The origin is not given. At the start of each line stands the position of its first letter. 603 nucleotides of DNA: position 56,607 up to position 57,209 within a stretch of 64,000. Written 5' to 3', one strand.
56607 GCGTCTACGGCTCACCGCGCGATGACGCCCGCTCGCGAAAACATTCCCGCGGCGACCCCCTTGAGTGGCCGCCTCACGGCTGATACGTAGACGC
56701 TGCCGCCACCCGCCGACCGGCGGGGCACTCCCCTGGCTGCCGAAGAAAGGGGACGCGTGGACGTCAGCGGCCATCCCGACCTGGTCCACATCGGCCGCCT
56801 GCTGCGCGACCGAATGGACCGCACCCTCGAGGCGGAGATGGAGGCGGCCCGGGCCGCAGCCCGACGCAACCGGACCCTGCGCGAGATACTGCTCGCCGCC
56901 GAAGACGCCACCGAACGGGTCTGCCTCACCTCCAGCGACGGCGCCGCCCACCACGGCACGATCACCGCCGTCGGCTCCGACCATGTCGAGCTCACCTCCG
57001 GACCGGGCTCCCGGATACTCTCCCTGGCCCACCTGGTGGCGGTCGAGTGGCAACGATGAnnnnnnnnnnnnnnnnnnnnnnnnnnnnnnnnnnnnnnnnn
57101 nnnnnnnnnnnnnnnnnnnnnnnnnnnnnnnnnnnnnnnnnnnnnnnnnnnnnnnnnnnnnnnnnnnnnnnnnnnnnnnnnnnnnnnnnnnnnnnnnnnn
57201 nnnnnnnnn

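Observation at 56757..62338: Complete tad/flp (type IVc) pilus locus with an unannotated 55-aa Flp pilin and a TadZ with degenerate Walker A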

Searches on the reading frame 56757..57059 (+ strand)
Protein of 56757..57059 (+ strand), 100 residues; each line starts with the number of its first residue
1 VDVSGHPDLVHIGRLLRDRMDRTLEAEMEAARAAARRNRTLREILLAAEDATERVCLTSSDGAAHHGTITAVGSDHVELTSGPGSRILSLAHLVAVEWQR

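Call 4: search_protein_families(library=pfam, proteins=[window:56757-57059:+], max_evalue=1)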
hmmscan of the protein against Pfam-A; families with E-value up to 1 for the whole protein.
window:56757-57059:+ (100 aa): 0 families

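Call 5: search_protein_families(library=ncbifam, proteins=[window:56757-57059:+], max_evalue=1)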
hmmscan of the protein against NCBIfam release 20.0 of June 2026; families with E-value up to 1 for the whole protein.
window:56757-57059:+ (100 aa): 1 family
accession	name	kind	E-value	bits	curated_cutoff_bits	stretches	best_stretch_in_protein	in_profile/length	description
TIGR01965.1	VCBS_repeat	domain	0.037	14.2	15.5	1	43-77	49-83/99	VCBS domain-containing protein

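Call 8: find_homologous_proteins(query=window:56757-57059:+, max_evalue=0.01)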
Query window:56757-57059:+ (100 aa): 61 proteins with E <= 0.01 among 80 candidates.
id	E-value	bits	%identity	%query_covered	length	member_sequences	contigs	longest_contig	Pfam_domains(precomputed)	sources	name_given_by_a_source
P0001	3.1e-55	202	98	100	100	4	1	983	-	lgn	-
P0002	2.0e-37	145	70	99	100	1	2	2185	-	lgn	-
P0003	1.7e-35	139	68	97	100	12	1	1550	-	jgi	jgi:hypothetical protein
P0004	4.9e-35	137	68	97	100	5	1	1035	-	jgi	-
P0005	2.4e-34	135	67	97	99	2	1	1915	-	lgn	-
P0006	3.0e-34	135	66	97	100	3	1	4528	-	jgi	-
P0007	4.1e-34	134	68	94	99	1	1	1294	-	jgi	-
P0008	4.9e-34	134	64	100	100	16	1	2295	-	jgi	jgi:hypothetical protein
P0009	1.1e-33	133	66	97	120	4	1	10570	-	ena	-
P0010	1.6e-33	132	65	97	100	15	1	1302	-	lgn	-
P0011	4.0e-33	131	66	100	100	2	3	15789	-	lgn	-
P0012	4.6e-33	131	66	97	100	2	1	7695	-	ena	-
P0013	7.4e-33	130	62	99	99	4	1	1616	-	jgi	jgi:hypothetical protein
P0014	1.2e-32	130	67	100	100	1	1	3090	-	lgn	-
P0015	1.4e-32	129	67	100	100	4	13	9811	-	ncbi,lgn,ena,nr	ncbi:MAG TPA: hypothetical protein VJP05_03305 [Acidimicrobiia bacterium]|nr:hypothetical protein [A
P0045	2.3e-22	97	54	96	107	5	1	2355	-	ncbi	-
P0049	2.9e-21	93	64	78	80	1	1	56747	-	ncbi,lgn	ncbi:MAG: hypothetical protein WD184_08365 [Acidimicrobiia bacterium]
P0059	5.1e-14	70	50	82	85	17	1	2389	PF10842.15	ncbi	-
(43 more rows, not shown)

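Call 9: find_encoding_contigs(protein=P0049, flank=8000, max_places=2)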
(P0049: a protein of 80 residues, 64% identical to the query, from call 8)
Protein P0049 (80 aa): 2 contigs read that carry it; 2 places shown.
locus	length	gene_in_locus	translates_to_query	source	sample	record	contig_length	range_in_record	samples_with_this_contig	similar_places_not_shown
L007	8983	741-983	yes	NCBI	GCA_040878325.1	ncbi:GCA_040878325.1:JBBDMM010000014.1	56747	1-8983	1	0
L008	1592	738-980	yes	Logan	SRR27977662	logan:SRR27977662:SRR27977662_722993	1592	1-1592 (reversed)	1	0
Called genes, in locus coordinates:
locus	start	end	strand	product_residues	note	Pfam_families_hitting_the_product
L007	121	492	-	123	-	PF04134:DCC1-like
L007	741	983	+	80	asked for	-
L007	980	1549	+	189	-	-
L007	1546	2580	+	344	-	-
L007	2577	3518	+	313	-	PF00437:T2SSE, PF13191:AAA_16 (weak)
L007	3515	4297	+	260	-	PF00482:T2SSF (faint)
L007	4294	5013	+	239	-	PF00482:T2SSF (weak)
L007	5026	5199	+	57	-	-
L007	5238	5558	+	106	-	-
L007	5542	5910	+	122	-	-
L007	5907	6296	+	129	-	-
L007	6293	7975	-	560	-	PF03924:CHASE, PF00512:HisKA, PF02518:HATPase_c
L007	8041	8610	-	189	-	PF04542:Sigma70_r2, PF08281:Sigma70_r4_2, PF04545:Sigma70_r4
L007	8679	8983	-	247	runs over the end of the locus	-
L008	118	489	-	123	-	PF04134:DCC1-like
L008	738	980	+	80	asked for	-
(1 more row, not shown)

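Call 10: find_encoding_contigs(protein=P0059, flank=8000, max_places=3)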
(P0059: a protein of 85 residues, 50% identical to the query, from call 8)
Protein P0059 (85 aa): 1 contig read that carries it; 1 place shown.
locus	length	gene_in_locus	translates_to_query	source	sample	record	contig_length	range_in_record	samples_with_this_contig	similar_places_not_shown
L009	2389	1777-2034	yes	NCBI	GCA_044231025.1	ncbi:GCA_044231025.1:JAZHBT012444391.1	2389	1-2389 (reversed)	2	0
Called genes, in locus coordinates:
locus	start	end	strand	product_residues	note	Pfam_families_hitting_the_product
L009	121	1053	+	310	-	PF00990:GGDEF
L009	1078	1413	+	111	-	PF00581:Rhodanese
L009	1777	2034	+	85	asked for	PF10842:DUF2642 (faint)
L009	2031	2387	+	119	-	?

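Call 11: find_encoding_contigs(protein=P0045, flank=8000, max_places=3)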
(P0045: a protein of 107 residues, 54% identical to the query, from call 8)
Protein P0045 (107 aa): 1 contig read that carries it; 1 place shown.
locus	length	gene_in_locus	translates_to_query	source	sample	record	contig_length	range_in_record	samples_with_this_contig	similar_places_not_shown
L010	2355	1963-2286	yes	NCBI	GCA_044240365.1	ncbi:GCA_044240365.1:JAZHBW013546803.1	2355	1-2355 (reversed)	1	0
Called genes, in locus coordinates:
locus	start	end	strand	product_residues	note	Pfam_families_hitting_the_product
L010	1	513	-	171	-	?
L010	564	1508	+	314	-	PF00990:GGDEF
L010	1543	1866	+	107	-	PF00581:Rhodanese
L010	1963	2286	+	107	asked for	-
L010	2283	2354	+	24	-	?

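Call 22: predict_structure(alignment_id=A1)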
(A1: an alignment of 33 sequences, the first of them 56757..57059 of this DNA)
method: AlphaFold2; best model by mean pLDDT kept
length: 100 residues; sequences in the alignment: 33
mean_pLDDT: 91.2   pTM: 0.69
mean pLDDT of the five models: 91.2, 89.4, 89.3, 89.1, 86.3
residues with pLDDT >= 90: 82; 70-90: 12; 50-70: 4; < 50: 2
segments of 3 or more residues with pLDDT < 50: none
pLDDT, mean of each block of 10 residues (from residue 1): 65 95 97 92 95 94 95 95 92 91
secondary structure, 60 per line:
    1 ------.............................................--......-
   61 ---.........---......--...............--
elements in order: H7-51 E54-59 E64-72 E76-81 E84-89 E93-98

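Call 24: search_protein_representatives(alignment_id=A1)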
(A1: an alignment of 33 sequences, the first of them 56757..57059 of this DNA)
Query: 33 sequences, 100 profile positions. Proteins with E-value up to 0.001 (for the whole library): 337; up to 1e-10: 89; up to 1e-30: 1. The best 150 are listed.
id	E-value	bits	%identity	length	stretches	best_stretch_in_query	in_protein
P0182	3.6e-32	126.5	-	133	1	1-96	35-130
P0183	1.0e-29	118.6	-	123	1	2-91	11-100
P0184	3.7e-28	113.6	-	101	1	2-98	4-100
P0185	2.9e-27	110.8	-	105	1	1-99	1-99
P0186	9.8e-26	105.9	-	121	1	5-97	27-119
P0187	2.6e-25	104.5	-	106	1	1-98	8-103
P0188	4.7e-25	103.7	-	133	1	3-97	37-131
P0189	5.7e-25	103.4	-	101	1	1-98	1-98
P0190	1.7e-24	101.9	-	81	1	20-99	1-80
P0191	3.6e-24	100.9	-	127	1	5-98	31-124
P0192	8.7e-24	99.6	-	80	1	20-97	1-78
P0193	1.5e-23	98.8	-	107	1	1-98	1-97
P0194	1.8e-23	98.6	-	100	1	2-98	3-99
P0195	7.2e-23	96.7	-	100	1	1-97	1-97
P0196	8.6e-23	96.4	-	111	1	5-97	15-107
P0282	5.8e-08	48.9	-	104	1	26-98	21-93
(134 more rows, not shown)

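Call 26: fold_search(model_id=the predicted structure, library=pdb)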
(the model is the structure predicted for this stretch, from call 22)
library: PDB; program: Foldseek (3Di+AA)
matches with E <= 10: 1242; with E <= 0.001: 49
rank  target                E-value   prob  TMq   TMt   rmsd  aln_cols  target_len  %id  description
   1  6gwk_R                2.2e-04  1.00  0.54  0.75   1.0        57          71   10  The crystal structure of Hfq from Caulobacter crescentus (released 2019-05-22)
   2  6gwk_M                2.5e-04  1.00  0.55  0.81   1.1        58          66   10  The crystal structure of Hfq from Caulobacter crescentus (released 2019-05-22)
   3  7ur7                  2.5e-04  1.00  0.52  0.79   1.7        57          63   19  17_bp_sh3, a small beta-barrel de novo designed protein (released 2023-03-22)
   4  6gwk_C                3.1e-04  1.00  0.54  0.78   1.0        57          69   10  The crystal structure of Hfq from Caulobacter crescentus (released 2019-05-22)
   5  5szd_C                3.8e-04  1.00  0.55  0.76   1.1        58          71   14  Crystal structure of Aquifex aeolicus Hfq at 1.5A (released 2017-04-19)
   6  6gwk_X                3.8e-04  1.00  0.54  0.79   1.0        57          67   10  The crystal structure of Hfq from Caulobacter crescentus (released 2019-05-22)
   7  3m4g_B                4.0e-04  1.00  0.53  0.75   1.1        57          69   18  H57A HFQ from Pseudomonas Aeruginosa (released 2010-07-28)
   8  6gwk_K                4.3e-04  1.00  0.53  0.86   1.0        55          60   11  The crystal structure of Hfq from Caulobacter crescentus (released 2019-05-22)
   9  3hfo_B                4.3e-04  1.00  0.55  0.81   1.2        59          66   20  Crystal Structure of an Hfq protein from Synechocystis sp. (released 2009-07-14)
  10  6gwk_L                4.5e-04  1.00  0.54  0.76   1.0        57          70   10  The crystal structure of Hfq from Caulobacter crescentus (released 2019-05-22)
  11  5szd_A                4.5e-04  1.00  0.57  0.78   1.5        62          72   13  Crystal structure of Aquifex aeolicus Hfq at 1.5A (released 2017-04-19)
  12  6gwk_F                4.9e-04  1.00  0.54  0.78   1.1        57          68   10  The crystal structure of Hfq from Caulobacter crescentus (released 2019-05-22)
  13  5szd_G                5.2e-04  1.00  0.54  0.76   1.1        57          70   14  Crystal structure of Aquifex aeolicus Hfq at 1.5A (released 2017-04-19)
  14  3m4g_D                5.2e-04  1.00  0.53  0.79   1.1        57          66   18  H57A HFQ from Pseudomonas Aeruginosa (released 2010-07-28)
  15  5szd_D                5.5e-04  1.00  0.55  0.78   1.1        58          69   14  Crystal structure of Aquifex aeolicus Hfq at 1.5A (released 2017-04-19)
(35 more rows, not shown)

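Call 27: find_related_loci(query=A1, collection=genome_contigs, flank=10000)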
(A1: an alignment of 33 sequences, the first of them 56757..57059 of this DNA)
Query A1 (100 aa) in genome_contigs; peptide patterns used: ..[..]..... (x = any residue, [..] = any of these).
113 stretches matched a pattern; 15 encode a relative of the query (tblastn E <= 1e-3); 15 distinct loci.
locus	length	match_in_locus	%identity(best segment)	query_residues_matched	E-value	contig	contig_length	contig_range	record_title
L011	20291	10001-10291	70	1-97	2e-32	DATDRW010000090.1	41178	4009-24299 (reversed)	MAG TPA_asm: Acidimicrobiia bacterium isolate SMAG_U7987 k141_3890612, whole genome shotgun sequence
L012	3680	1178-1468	68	1-97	2e-32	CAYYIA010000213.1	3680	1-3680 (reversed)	MAG TPA_asm: uncultured Acidimicrobiia bacterium isolate SRP173033_co3_75 genome assembly, contig: NODE_41860_length_368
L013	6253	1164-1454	68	1-97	5e-32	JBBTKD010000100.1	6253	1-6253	MAG: Actinomycetota bacterium isolate H52-bin068_1 H52_bin068_1_000000000100, whole genome shotgun sequence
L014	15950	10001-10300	65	1-100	1e-31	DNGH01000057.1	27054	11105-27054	MAG TPA_asm: Actinomycetota bacterium isolate UBA11373 contig_634, whole genome shotgun sequence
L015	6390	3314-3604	68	4-100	4e-30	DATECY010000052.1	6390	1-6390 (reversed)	MAG TPA_asm: Acidimicrobiia bacterium isolate SMAG_U8284 k141_1006821, whole genome shotgun sequence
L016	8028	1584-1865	64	4-97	2e-28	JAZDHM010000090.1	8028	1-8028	MAG: Actinomycetota bacterium isolate MEGAHIT-group-0.332 k141_16112696, whole genome shotgun sequence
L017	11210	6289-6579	68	1-97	4e-28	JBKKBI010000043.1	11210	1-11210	MAG: Acidimicrobiia bacterium isolate swi_bin.353 S1Ck127_17529154_flag_0_multi_55.0000_len_11210, whole genome shotgun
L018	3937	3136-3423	60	4-99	5e-27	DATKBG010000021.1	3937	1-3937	MAG TPA_asm: Acidimicrobiia bacterium isolate SMAG_U14414 k141_1596025, whole genome shotgun sequence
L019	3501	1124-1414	66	1-97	4e-26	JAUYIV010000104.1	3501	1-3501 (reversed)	MAG: Actinomycetota bacterium isolate C24_metabat.bin.110 C24_k141_319631, whole genome shotgun sequence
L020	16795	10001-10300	56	1-100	2e-25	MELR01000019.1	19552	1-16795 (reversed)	MAG: Actinobacteria bacterium RBG_16_68_21 RBG_16_scaffold_4063, whole genome shotgun sequence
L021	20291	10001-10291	65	1-97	1e-24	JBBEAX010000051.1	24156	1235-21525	MAG: Acidimicrobiia bacterium isolate LejiaF_67_42 Lejia_F_3058_length_24156_cov_25, whole genome shotgun sequence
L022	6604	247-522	53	6-97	1e-20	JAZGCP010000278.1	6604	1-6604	MAG: Acidimicrobiia bacterium isolate SCS3bin.20 SCS3bin.20_278, whole genome shotgun sequence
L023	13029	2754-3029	56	6-97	5e-20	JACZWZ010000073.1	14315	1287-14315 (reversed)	MAG: Acidobacteria bacterium isolate B22D1T2 B22D1T2_NODE1006, whole genome shotgun sequence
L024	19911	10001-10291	52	1-97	6e-20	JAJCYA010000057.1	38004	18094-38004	MAG: Acidimicrobiia bacterium isolate OFTM344 OFTM344_56, whole genome shotgun sequence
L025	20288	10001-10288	53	1-96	8e-19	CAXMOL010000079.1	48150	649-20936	MAG: uncultured Kiloniellaceae bacterium isolate 07C-BC-St04_bin.20.orig genome assembly, contig: k141_2136068, whole ge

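Call 53: find_homologous_proteins(query=A7, max_evalue=0.001)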
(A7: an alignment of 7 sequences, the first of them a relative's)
Query A7 (7 sequences) (183 aa, profile of the alignment): 172 proteins with E <= 0.001 among 8000 candidates; the best 120 are listed.
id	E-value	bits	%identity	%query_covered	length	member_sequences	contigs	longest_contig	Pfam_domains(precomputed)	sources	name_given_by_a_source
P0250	5.8e-64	233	100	100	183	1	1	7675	-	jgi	jgi:hypothetical protein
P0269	8.5e-58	213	45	94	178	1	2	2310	-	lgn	-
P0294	2.3e-52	195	26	23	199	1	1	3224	-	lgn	-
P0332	3.5e-48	182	63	98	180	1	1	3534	-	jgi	jgi:hypothetical protein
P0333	1.3e-47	180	58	98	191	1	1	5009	-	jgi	jgi:hypothetical protein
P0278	5.6e-43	165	29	72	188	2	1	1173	-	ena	-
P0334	9.8e-21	92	30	86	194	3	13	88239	-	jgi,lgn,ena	-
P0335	1.1e-20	92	38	75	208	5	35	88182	-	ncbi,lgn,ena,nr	ncbi:MAG TPA: hypothetical protein VKZ72_11050 [Acidimicrobiales bacterium]|nr:hypothetical protein 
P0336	2.3e-20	91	31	73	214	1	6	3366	-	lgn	-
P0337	3.4e-19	87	33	84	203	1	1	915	-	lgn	-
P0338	5.3e-19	86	37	48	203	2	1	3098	-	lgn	-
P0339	5.3e-19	86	30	79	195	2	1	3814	-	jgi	jgi:hypothetical protein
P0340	6.2e-19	86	34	84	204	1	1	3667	-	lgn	-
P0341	1.1e-18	85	39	38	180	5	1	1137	-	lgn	-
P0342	1.4e-18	85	25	73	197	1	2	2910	-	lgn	-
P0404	5.6e-14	70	29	63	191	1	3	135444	-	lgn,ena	-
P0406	9.1e-14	69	-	-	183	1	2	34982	PF10842.15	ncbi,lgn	ncbi:MAG: DUF2642 domain-containing protein [Acidimicrobiales bacterium]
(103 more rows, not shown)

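Call 54: find_encoding_contigs(protein=P0335, flank=9000, max_places=1)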
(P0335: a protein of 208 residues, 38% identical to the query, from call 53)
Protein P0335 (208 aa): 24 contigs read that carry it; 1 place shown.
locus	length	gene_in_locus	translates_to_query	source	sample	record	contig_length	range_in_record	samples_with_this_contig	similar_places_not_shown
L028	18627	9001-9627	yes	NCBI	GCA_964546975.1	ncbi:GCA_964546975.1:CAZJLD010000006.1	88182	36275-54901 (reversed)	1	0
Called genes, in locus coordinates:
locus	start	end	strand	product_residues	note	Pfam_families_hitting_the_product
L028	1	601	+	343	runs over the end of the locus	PF04055:Radical_SAM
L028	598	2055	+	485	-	PF01039:Carboxyl_trans, PF03255:ACCA, PF01039:Carboxyl_trans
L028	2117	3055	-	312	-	-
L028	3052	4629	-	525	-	-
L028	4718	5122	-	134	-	-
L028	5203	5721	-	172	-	-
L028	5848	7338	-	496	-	PF01595:CNNM, PF00571:CBS (weak), PF03471:CorC_HlyC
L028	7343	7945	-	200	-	PF02130:YbeY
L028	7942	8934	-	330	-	PF13401:AAA_22 (faint), PF02562:PhoH, PF13604:AAA_30 (weak)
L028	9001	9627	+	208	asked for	-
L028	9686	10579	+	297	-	PF13539:Peptidase_M15_4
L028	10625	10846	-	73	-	-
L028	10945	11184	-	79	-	PF12728:HTH_17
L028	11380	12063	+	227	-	PF08666:SAF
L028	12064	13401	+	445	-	-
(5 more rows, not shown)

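Call 55: find_encoding_contigs(protein=P0404, flank=9000, max_places=1)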
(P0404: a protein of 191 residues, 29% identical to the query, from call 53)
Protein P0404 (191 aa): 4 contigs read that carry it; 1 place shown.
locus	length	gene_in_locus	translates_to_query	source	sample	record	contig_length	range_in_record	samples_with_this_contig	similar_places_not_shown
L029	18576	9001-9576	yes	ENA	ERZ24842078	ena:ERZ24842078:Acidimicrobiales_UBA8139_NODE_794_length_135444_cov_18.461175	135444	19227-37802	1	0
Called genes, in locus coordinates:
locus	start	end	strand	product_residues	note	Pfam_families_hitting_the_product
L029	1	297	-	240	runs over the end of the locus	PF11967:RecO_N, PF02565:RecO_C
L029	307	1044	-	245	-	PF01255:Prenyltransf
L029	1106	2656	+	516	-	PF00884:Sulfatase, PF16347:SGSH_C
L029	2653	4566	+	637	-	PF00270:DEAD (weak), PF13307:Helicase_C_2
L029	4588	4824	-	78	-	-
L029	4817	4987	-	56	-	-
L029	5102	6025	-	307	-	PF03193:RsgA_GTPase (faint), PF00009:GTP_EFTU (faint), PF00350:Dynamin_N (faint), PF01926:MMR_HSR1, PF02421:FeoB_N, PF04548:AIG1 (weak), PF07650:KH_2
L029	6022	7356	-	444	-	PF01595:CNNM, PF00571:CBS (weak), PF03471:CorC_HlyC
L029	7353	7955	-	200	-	PF02130:YbeY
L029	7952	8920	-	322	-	PF02562:PhoH, PF13604:AAA_30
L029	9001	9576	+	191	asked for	-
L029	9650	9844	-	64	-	PF12728:HTH_17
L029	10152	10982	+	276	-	PF08666:SAF (weak)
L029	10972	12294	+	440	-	-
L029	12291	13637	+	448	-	PF00437:T2SSE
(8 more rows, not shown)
